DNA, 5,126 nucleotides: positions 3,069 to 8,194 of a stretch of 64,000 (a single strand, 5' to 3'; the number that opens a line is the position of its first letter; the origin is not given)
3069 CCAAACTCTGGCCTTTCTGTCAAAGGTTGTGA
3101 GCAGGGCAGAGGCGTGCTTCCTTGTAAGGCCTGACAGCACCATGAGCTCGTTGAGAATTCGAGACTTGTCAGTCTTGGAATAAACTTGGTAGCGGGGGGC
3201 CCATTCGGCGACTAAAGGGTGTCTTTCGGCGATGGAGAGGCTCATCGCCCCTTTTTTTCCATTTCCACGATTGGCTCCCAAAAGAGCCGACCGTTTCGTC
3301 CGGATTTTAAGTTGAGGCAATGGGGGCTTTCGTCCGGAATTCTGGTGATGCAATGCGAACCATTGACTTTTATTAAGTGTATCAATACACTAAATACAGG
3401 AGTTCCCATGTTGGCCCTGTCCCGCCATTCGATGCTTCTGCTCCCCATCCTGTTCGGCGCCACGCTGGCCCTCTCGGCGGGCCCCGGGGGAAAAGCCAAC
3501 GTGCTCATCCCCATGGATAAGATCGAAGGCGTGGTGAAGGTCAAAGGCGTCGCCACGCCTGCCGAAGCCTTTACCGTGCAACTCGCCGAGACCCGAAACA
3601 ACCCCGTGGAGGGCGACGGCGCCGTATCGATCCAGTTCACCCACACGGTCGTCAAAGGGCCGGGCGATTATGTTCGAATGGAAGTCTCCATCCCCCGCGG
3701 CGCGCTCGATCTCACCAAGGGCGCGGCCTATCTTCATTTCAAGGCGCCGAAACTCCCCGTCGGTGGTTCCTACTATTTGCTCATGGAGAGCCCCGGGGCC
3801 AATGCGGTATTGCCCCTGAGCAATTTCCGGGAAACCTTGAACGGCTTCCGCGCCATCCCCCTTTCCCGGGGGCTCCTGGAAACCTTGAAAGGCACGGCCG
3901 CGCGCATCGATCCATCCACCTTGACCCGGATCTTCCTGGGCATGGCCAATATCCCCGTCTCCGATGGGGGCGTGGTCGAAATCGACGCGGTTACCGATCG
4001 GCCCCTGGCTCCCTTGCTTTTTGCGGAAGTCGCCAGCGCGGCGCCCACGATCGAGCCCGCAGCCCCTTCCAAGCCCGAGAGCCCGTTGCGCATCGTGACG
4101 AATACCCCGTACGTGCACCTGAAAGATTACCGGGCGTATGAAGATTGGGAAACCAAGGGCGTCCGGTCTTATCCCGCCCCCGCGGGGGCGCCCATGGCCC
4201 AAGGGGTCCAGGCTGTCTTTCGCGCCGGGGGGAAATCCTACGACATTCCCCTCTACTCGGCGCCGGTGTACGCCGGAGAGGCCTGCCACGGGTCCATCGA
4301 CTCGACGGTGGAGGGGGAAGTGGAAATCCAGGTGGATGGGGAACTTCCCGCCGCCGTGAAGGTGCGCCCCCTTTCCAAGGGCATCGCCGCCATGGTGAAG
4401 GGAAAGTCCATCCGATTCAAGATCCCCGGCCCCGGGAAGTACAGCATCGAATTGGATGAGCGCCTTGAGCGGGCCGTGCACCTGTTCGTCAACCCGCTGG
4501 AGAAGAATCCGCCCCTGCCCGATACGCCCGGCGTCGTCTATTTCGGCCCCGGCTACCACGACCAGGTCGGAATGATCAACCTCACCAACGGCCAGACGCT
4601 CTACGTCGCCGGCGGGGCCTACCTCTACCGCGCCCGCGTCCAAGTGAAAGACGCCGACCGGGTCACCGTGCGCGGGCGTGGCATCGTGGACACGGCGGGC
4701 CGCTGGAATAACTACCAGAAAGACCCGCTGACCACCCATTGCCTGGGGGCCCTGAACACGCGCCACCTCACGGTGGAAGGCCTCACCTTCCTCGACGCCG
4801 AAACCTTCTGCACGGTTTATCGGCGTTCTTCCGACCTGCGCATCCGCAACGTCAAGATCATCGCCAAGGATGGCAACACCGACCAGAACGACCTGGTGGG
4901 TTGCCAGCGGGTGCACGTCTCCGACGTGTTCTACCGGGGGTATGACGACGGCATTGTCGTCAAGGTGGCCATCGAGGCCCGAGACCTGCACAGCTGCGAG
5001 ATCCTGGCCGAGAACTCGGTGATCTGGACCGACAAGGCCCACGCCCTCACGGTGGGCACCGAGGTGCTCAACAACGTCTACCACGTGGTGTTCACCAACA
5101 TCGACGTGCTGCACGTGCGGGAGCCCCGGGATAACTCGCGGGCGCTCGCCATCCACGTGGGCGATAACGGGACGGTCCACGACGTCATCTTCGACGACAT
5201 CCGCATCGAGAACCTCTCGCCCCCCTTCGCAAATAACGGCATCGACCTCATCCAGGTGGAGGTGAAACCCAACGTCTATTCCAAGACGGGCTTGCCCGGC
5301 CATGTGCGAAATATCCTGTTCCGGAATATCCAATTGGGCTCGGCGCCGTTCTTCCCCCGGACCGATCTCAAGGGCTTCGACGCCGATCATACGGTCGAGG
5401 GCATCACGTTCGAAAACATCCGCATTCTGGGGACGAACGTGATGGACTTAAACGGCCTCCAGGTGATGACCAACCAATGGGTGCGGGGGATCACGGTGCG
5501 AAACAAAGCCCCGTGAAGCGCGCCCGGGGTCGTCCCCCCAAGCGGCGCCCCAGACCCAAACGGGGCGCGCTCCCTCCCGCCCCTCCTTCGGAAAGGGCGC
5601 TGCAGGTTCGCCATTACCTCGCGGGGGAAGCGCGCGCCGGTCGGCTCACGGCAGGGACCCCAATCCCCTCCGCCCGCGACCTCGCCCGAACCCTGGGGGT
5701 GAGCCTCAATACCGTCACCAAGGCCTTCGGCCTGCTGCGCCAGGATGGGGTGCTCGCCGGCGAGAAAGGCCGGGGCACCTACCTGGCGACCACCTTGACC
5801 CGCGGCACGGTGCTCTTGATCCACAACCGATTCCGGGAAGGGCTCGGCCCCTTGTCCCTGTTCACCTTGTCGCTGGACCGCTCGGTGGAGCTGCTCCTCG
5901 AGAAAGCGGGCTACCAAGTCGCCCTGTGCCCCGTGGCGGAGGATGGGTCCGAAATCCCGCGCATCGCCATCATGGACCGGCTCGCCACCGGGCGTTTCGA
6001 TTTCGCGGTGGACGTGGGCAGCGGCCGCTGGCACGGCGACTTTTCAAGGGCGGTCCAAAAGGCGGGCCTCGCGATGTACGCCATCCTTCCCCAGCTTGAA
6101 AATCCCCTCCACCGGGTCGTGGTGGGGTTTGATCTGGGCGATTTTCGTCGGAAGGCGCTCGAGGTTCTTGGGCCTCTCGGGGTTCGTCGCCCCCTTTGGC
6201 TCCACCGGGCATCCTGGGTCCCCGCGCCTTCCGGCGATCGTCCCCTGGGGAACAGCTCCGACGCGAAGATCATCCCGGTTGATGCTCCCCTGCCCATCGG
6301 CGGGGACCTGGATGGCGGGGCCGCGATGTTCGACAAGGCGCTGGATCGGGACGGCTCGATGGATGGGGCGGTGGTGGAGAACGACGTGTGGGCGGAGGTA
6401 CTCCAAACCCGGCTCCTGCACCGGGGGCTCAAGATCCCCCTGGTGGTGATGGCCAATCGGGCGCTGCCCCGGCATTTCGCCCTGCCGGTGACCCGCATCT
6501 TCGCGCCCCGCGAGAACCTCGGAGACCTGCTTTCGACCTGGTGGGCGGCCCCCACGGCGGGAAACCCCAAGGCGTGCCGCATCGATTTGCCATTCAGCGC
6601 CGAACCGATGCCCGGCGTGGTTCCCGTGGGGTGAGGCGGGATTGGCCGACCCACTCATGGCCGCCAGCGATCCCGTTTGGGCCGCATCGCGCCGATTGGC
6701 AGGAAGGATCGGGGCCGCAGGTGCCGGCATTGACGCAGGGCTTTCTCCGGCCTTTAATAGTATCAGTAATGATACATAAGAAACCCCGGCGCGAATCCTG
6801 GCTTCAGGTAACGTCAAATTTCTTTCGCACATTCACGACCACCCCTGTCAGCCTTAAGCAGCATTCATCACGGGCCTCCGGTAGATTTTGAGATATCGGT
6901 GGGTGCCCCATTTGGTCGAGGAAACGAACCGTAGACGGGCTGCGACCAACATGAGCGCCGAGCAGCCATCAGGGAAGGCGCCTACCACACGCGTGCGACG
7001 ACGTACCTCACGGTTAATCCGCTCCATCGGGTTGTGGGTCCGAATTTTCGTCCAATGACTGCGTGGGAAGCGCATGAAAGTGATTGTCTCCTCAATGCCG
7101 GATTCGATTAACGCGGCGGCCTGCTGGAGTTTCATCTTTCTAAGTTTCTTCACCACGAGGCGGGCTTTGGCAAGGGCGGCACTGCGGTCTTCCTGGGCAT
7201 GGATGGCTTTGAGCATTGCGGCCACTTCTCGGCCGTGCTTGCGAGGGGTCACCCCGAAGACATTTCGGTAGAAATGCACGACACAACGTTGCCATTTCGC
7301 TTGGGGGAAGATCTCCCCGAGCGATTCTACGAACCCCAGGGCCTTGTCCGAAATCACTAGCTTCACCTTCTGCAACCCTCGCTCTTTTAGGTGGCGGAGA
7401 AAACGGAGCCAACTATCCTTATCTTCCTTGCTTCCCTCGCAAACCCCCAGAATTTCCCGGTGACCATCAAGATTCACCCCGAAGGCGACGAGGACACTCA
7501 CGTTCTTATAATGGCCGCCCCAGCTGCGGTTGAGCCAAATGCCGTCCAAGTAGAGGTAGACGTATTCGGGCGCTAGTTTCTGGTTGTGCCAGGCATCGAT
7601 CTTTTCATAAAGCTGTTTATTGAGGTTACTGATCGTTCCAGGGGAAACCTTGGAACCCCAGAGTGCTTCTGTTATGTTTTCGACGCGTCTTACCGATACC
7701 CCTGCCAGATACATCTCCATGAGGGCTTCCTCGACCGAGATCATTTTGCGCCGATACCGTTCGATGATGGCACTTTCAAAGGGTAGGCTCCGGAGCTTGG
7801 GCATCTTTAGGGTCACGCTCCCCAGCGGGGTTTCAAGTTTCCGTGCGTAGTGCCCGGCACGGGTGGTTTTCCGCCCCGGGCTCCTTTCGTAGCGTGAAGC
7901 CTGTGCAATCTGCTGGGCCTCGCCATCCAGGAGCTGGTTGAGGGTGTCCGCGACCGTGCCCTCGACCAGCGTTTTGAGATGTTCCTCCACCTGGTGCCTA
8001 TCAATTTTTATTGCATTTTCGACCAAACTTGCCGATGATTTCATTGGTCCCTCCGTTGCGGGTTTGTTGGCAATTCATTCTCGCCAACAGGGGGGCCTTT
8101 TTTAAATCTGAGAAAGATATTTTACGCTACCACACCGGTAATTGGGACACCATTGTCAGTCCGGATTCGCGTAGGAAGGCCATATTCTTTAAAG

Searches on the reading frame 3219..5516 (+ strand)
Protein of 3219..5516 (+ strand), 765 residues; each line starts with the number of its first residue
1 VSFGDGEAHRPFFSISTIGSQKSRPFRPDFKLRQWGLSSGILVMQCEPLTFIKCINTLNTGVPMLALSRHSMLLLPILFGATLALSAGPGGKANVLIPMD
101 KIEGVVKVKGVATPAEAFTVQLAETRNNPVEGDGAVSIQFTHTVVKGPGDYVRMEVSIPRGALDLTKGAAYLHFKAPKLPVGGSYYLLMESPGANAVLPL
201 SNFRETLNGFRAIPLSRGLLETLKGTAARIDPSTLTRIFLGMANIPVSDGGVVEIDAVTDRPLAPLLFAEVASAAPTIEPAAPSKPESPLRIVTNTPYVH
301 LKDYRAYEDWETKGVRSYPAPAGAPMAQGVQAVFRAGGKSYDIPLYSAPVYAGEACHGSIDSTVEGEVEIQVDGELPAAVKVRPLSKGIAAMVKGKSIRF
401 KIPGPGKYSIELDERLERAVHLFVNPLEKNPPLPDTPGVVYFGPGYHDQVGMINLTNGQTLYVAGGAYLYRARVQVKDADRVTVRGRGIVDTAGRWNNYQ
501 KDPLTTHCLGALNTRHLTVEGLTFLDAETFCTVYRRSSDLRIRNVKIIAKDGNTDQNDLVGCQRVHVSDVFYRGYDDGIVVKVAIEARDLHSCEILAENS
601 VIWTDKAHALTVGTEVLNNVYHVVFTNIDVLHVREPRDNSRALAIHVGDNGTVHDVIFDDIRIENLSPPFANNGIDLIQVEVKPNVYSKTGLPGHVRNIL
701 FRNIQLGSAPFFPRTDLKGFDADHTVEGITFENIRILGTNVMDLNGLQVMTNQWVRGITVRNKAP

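Call 64: search_protein_families(library=pfam, proteins=[window:3219-5516:+], max_evalue=0.0001)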
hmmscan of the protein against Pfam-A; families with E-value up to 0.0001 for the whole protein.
window:3219-5516:+ (765 aa): 1 family
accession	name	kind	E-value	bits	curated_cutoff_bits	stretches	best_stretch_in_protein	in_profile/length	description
PF00295.23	Glyco_hydro_28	-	7.9e-11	42.1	22.9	1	471-738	50-308/324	Glycosyl hydrolases family 28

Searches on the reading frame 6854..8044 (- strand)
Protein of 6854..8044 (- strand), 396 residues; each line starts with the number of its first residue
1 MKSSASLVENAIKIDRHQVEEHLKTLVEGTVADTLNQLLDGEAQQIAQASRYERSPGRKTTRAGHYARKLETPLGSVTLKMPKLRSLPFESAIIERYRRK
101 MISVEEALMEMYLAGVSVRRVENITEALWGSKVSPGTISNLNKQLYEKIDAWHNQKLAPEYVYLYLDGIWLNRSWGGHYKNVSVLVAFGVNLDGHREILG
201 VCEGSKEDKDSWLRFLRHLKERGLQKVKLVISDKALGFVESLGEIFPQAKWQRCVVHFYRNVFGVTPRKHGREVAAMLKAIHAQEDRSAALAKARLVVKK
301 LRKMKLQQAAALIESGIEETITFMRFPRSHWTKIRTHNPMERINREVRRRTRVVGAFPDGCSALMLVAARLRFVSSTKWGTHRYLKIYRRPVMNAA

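Call 64: search_protein_families(library=pfam, proteins=[window:6854-8044:-], max_evalue=0.0001)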
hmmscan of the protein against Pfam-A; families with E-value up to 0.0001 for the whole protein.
window:6854-8044:- (396 aa): 2 families
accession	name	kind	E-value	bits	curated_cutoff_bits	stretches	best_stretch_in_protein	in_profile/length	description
PF00872.24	Transposase_mut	-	4.2e-107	358.8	21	1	8-370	7-368/379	Transposase, Mutator family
PF10551.15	MULE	-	1.2e-06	29.3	27.6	1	183-261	16-99/99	MULE transposase domain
